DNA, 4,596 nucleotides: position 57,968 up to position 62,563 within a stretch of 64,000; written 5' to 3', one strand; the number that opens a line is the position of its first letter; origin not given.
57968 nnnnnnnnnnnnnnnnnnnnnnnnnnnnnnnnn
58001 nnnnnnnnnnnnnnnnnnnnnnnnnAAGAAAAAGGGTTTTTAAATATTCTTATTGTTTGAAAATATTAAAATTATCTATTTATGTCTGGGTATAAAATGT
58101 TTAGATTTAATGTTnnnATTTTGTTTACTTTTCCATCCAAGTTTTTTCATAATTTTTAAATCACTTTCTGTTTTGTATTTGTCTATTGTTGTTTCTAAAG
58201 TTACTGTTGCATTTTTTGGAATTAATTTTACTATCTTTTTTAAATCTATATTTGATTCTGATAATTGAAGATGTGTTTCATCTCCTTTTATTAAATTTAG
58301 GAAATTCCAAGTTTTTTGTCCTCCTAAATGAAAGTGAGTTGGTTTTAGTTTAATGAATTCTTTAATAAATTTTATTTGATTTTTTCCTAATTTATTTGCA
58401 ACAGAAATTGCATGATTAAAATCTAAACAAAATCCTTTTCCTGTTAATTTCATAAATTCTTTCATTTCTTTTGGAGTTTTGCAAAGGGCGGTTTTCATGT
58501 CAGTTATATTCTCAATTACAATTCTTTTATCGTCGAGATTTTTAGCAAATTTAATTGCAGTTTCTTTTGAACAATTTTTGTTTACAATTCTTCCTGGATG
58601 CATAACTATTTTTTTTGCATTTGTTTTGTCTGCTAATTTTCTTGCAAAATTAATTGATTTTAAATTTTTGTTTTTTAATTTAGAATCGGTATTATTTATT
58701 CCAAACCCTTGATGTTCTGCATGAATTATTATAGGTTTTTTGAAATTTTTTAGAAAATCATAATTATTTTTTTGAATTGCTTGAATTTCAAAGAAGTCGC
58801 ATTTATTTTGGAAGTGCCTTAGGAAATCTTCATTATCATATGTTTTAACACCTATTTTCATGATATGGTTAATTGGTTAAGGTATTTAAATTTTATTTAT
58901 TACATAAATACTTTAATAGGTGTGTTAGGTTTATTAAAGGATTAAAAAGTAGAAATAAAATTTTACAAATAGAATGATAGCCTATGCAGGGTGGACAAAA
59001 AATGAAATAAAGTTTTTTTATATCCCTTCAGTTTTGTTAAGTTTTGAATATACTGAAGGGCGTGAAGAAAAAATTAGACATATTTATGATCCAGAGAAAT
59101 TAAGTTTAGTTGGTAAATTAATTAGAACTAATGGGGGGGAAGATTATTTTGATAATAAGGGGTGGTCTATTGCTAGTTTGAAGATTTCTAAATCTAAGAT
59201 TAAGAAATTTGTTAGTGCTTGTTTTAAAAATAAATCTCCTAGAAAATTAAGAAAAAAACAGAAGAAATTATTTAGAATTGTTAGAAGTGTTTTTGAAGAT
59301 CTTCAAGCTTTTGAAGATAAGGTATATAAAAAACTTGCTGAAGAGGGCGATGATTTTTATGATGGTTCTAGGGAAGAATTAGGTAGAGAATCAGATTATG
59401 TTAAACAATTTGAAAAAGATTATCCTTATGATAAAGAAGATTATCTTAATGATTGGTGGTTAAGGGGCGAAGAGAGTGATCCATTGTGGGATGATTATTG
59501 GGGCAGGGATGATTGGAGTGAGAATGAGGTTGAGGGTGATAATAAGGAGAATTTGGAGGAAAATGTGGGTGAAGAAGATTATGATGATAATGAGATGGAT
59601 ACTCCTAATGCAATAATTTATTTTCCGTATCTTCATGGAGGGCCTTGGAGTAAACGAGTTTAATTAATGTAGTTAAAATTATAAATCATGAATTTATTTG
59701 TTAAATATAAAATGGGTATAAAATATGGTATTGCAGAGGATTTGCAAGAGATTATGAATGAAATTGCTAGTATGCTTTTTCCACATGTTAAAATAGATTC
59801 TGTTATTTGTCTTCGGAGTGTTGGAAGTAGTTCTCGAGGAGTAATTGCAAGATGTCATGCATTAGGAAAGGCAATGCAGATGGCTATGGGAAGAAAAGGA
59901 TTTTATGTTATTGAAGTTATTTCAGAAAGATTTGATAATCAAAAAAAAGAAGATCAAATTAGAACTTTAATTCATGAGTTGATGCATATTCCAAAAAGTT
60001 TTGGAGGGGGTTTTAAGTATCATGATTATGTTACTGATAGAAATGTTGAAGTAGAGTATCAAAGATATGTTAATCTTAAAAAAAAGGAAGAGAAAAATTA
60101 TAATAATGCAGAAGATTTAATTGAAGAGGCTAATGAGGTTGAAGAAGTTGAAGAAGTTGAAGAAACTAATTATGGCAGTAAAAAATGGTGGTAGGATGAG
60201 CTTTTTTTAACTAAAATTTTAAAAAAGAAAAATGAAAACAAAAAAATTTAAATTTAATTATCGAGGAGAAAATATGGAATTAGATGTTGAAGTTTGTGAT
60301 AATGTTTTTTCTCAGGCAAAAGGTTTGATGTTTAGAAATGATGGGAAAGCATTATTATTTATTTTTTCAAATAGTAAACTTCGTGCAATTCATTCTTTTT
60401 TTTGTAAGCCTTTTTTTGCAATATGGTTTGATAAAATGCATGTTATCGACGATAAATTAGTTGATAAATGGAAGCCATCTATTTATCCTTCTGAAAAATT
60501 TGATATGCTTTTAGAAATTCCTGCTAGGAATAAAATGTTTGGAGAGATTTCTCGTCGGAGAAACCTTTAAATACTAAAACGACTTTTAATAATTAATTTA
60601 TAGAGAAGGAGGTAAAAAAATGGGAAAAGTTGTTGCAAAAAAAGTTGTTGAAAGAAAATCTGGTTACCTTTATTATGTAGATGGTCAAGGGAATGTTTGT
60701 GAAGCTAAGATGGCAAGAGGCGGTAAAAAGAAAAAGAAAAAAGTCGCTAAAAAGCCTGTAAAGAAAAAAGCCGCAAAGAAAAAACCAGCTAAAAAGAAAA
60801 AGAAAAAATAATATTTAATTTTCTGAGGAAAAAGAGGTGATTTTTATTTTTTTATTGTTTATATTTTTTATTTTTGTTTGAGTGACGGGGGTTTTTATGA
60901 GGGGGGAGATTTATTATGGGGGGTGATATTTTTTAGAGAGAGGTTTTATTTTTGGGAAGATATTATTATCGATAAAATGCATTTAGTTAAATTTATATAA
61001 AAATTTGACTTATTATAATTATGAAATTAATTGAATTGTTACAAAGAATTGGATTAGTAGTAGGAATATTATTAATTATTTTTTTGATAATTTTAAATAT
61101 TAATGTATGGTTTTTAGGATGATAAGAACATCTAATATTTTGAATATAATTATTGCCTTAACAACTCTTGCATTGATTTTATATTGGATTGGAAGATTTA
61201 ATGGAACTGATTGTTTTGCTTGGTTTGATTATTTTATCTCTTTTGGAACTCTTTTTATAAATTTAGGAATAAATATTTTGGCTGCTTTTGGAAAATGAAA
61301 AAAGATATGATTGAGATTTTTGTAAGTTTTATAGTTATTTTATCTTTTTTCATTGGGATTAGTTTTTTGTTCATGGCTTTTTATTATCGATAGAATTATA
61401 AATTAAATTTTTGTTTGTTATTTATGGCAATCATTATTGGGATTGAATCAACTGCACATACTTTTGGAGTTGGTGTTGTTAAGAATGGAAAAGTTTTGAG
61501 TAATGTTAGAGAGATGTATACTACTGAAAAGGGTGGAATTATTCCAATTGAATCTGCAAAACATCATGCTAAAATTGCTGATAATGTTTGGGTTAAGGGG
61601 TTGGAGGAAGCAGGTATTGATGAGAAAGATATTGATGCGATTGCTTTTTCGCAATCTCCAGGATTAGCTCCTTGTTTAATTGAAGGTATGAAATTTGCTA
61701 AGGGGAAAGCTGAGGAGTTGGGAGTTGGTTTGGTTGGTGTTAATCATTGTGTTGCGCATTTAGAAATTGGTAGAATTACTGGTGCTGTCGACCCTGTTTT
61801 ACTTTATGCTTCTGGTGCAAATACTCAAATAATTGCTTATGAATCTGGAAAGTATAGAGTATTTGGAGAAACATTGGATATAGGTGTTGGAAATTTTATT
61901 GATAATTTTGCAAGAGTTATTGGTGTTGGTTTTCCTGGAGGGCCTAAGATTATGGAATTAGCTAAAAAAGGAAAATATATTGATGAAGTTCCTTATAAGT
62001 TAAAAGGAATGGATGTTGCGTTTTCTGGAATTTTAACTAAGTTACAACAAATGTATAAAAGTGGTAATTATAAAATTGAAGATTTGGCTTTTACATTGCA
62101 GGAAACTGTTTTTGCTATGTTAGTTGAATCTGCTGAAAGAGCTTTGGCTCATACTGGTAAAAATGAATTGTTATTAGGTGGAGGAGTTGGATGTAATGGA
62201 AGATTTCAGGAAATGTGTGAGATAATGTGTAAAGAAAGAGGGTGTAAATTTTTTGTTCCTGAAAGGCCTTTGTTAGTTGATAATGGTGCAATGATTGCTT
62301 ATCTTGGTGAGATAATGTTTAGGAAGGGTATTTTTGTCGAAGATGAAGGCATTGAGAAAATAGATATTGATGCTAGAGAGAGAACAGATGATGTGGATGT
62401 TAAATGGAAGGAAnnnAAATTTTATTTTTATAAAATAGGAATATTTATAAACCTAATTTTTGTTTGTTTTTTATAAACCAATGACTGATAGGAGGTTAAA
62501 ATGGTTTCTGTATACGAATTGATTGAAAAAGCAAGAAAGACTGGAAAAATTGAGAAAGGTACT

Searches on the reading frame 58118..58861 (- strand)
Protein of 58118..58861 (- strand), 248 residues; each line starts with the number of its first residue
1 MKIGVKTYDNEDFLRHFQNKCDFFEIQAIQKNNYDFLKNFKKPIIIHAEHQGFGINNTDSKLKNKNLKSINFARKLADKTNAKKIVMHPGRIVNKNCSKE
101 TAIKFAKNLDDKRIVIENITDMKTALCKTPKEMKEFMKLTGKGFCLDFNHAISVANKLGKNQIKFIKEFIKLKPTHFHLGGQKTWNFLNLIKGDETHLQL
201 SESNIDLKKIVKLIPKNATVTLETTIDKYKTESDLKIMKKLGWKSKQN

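Call 63: search_protein_families(library=pfam, max_evalue=0.001, proteins=[window:58118-58861:-])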
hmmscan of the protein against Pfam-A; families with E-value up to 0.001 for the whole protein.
window:58118-58861:- (248 aa): 1 family
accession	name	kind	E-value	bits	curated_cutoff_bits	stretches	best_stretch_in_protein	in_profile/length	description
PF01261.30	AP_endonuc_2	-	5.1e-10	39.9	31.1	1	43-239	43-247/249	Xylose isomerase-like TIM barrel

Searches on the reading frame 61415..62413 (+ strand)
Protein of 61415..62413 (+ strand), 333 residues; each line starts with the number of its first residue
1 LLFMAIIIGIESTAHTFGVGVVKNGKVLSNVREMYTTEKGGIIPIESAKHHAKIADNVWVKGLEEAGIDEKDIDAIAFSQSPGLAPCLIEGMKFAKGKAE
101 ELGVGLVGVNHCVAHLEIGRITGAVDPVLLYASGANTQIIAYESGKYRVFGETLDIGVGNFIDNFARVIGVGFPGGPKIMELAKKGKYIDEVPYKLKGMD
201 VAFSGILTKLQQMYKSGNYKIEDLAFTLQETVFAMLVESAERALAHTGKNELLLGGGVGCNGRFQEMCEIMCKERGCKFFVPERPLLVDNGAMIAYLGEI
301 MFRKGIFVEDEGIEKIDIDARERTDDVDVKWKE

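Call 63: search_protein_families(library=pfam, max_evalue=0.001, proteins=[window:61415-62413:+])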
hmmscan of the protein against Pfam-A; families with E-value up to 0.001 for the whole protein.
window:61415-62413:+ (333 aa): 3 families
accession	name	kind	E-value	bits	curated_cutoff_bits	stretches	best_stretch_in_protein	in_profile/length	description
PF00814.31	TsaD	-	5.1e-73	246.5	24.8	1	28-296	3-264/264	tRNA N6-adenosine threonylcarbamoyltransferase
PF22521.2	HypF_C_2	-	2.4e-07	31.2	27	1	181-285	125-230/241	Carbamoyltransferase, Kae1-like Domain, second subdomain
PF02543.21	Carbam_trans_N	-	0.0009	19.2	24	0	7-83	2-70/346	Carbamoyltransferase N-terminus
